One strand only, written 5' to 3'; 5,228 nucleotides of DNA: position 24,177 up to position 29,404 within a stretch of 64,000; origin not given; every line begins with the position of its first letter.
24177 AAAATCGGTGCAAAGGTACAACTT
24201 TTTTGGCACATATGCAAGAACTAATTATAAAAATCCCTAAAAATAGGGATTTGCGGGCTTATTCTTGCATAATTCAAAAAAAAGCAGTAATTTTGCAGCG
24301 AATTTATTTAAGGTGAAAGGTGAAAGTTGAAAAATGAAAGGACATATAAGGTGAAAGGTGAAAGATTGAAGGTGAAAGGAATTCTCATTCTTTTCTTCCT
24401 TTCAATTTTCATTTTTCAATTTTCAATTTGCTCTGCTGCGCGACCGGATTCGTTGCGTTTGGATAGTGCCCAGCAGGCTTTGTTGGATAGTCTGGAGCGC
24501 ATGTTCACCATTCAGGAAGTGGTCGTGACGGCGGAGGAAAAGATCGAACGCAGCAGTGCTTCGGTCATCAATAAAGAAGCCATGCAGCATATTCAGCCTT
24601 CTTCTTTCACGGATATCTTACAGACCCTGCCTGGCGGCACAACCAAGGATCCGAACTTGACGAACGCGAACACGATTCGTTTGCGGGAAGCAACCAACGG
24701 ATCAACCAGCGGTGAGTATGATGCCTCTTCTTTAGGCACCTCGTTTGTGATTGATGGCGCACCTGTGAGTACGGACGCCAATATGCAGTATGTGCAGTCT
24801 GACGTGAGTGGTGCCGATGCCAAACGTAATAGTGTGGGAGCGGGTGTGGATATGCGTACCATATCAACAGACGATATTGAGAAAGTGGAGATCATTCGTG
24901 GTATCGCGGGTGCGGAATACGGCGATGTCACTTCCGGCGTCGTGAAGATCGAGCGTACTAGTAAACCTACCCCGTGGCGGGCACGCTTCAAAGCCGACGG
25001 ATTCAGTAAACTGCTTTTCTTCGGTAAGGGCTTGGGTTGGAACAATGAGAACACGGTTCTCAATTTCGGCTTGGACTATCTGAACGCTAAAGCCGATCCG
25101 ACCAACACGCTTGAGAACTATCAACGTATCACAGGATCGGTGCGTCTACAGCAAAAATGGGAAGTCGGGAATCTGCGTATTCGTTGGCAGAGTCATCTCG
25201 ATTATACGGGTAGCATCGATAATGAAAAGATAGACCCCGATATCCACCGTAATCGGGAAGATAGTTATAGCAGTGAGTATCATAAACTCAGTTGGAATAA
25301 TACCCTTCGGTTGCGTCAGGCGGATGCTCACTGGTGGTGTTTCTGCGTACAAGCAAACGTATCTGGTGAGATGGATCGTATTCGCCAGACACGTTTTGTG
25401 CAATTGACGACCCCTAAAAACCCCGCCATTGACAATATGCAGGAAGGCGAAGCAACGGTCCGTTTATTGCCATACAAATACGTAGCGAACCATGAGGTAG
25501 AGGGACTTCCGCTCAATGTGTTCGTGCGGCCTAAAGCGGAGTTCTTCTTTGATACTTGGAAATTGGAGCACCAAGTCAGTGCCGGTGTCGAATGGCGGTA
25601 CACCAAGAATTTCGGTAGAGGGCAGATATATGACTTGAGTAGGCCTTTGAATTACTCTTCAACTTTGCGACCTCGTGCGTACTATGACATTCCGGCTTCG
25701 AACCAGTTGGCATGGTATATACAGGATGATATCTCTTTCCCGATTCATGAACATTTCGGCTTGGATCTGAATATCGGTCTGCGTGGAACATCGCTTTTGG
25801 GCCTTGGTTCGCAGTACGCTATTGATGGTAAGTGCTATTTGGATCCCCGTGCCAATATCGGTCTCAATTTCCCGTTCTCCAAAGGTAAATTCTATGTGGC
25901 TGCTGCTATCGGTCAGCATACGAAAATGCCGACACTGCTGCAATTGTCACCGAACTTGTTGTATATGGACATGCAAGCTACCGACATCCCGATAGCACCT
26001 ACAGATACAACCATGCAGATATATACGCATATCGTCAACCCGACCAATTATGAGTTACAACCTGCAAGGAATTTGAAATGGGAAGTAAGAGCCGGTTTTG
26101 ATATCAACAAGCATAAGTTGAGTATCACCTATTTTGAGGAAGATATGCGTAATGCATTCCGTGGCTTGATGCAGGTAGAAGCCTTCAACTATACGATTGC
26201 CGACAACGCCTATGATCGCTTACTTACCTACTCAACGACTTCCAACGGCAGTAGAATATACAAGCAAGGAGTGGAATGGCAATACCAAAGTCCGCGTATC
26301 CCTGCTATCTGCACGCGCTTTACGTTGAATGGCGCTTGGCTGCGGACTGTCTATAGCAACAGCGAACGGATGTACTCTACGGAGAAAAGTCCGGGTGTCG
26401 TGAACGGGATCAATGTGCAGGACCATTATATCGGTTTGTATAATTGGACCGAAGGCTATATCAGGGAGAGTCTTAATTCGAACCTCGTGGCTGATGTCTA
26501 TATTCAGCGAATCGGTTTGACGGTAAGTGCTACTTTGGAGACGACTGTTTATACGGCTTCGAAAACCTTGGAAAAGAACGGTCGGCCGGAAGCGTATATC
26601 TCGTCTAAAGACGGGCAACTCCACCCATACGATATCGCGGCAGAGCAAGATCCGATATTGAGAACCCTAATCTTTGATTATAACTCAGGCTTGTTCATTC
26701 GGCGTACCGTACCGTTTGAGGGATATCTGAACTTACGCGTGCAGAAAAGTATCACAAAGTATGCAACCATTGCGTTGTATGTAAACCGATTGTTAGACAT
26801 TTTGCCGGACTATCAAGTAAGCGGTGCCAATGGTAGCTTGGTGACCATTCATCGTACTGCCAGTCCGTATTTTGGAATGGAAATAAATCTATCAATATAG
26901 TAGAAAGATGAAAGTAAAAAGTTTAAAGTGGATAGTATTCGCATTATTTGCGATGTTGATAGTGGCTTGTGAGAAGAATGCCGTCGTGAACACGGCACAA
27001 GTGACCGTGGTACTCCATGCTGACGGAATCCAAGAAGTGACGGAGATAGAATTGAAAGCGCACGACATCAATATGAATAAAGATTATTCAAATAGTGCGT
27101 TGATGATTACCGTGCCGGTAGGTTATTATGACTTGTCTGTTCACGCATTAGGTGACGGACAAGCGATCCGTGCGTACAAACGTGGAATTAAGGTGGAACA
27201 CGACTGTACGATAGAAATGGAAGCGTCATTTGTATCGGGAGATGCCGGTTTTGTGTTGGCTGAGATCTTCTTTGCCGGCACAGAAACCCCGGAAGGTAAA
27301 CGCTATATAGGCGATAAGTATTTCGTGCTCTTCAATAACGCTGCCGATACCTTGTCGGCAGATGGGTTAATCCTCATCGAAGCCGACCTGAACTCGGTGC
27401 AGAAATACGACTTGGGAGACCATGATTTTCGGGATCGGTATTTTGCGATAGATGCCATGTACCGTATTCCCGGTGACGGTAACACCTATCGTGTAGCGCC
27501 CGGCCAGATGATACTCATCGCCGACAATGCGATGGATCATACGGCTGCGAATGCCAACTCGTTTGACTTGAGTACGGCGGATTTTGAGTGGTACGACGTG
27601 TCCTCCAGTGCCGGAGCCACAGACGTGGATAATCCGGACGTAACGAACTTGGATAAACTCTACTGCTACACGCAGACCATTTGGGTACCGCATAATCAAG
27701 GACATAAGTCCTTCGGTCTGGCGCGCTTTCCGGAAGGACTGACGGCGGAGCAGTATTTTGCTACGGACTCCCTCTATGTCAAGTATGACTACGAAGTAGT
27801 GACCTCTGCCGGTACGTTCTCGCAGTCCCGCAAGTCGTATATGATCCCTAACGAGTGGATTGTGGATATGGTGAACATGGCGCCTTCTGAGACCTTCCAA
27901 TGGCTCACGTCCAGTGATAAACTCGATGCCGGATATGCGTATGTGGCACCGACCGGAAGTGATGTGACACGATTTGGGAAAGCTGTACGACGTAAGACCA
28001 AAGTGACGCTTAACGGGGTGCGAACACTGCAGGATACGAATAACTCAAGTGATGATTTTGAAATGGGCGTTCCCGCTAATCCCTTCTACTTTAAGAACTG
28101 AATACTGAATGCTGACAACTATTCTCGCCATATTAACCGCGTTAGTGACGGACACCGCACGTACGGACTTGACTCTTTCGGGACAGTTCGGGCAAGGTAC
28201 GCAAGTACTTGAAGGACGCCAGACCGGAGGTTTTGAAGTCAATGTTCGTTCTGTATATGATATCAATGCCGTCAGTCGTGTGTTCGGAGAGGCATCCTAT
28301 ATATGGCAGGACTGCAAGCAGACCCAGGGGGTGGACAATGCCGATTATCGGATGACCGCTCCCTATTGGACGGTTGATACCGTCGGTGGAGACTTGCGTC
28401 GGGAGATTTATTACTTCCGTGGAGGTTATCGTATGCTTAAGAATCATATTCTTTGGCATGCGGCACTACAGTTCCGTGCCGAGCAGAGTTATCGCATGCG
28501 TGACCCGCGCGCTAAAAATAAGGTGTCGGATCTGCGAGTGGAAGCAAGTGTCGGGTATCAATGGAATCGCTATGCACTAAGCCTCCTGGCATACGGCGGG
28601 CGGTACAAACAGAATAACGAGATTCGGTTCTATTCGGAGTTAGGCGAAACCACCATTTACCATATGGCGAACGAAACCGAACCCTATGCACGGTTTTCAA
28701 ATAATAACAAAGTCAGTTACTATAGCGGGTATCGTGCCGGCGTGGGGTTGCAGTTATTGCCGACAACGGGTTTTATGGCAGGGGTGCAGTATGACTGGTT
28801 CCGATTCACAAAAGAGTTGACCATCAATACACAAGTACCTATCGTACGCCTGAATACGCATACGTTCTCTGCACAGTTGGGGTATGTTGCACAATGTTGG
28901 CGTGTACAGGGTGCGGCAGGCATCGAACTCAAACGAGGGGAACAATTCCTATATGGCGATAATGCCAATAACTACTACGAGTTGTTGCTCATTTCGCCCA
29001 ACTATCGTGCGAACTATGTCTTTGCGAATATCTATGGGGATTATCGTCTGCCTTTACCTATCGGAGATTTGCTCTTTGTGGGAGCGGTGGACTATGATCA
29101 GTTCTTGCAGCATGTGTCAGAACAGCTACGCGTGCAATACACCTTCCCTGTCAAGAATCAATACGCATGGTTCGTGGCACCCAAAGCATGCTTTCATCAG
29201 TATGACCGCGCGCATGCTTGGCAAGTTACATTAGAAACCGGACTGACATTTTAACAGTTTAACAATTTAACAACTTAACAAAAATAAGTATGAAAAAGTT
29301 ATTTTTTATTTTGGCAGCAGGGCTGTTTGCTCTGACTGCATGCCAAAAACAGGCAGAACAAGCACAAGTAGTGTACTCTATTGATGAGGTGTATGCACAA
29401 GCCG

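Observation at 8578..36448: Family of more than 20 dispersed 7-nt periodic tandem tracts, in frame inside conserved enzymes, inside signal peptides and next to tRNAs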

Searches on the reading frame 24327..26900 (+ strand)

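Call 7: search_protein_families(library=pfam, proteins=[window:24327-26900:+])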
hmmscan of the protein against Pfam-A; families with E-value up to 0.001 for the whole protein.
window:24327-26900:+ (857 aa): 1 family
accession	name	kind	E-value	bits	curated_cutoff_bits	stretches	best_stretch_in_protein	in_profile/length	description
PF07715.20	Plug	-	1.7e-11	45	23.9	1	76-204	7-105/107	TonB-dependent Receptor Plug Domain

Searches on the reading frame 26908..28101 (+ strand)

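Call 7: search_protein_families(library=pfam, proteins=[window:26908-28101:+])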
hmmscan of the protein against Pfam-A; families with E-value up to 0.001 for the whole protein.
window:26908-28101:+ (397 aa): 1 family
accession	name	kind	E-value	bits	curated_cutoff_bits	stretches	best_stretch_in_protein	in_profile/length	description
PF16215.11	DUF4876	-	1.3e-59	201.8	27.9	1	197-389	1-184/186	Protein of unknown function (DUF4876)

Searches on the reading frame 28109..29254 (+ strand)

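Call 7: search_protein_families(library=pfam, proteins=[window:28109-29254:+])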
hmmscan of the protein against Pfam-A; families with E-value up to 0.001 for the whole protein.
window:28109-29254:+ (381 aa): 1 family
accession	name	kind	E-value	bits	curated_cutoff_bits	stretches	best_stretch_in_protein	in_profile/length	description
PF21012.3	DUF6850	-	1.2e-47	163.6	27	1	12-313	7-317/464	Family of unknown function (DUF6850)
